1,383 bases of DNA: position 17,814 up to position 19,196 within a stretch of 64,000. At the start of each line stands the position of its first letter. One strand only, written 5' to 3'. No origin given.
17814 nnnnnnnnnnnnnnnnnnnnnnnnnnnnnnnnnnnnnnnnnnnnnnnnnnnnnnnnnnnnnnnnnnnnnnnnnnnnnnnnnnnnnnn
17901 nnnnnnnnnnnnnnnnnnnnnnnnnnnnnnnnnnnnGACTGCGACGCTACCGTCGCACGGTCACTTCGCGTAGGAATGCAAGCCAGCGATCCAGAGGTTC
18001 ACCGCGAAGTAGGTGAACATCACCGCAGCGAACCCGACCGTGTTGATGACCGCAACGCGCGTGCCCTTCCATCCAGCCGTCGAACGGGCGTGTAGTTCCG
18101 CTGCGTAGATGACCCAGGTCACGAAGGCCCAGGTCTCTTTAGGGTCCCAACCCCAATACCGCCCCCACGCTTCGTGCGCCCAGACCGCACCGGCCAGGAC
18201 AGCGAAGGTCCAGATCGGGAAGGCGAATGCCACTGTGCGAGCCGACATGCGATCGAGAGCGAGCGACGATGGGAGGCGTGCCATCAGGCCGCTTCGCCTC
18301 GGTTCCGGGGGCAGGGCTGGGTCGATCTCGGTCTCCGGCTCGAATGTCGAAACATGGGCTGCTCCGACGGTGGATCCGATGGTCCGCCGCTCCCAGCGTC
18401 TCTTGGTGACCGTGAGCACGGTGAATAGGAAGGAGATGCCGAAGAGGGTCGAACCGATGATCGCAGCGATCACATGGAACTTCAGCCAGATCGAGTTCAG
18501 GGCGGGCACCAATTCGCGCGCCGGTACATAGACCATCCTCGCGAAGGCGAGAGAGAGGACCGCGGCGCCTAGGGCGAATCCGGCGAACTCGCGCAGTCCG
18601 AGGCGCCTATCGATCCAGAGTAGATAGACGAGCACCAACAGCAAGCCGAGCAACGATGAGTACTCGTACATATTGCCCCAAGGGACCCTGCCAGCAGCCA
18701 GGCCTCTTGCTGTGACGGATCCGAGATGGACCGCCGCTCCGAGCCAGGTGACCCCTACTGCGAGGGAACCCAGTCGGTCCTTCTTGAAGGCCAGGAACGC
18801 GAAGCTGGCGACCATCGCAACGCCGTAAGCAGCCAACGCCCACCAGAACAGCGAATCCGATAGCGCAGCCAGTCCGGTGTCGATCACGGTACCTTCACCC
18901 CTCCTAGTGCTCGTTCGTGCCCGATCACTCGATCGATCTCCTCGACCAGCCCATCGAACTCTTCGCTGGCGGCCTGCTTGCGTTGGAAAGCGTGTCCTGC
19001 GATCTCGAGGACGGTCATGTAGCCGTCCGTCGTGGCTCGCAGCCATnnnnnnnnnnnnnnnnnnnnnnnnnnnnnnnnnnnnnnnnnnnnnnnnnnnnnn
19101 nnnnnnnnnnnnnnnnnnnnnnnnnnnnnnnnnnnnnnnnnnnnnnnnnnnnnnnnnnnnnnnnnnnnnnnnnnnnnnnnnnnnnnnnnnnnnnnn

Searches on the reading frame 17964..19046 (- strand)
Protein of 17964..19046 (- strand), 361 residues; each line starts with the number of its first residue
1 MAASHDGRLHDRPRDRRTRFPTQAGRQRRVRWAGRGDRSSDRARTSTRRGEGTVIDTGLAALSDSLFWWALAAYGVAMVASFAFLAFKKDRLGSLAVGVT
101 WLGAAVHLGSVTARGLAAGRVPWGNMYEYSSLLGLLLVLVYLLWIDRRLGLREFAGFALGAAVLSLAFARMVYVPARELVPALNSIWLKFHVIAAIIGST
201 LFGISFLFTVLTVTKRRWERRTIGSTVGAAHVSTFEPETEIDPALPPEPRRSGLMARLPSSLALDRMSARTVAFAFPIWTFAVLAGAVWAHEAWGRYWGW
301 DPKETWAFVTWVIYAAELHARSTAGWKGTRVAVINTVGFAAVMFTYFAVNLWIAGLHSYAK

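Call 62: search_protein_families(library=pfam, proteins=[window:17964-19046:-], max_evalue=0.00001)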
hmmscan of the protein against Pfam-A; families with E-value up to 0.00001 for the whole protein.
window:17964-19046:- (361 aa): 1 family
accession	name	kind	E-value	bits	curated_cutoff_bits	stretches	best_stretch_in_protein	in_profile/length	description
PF01578.25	Cytochrom_C_asm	-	2.5e-45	155.1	29.9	1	123-357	1-212/212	Cytochrome C assembly protein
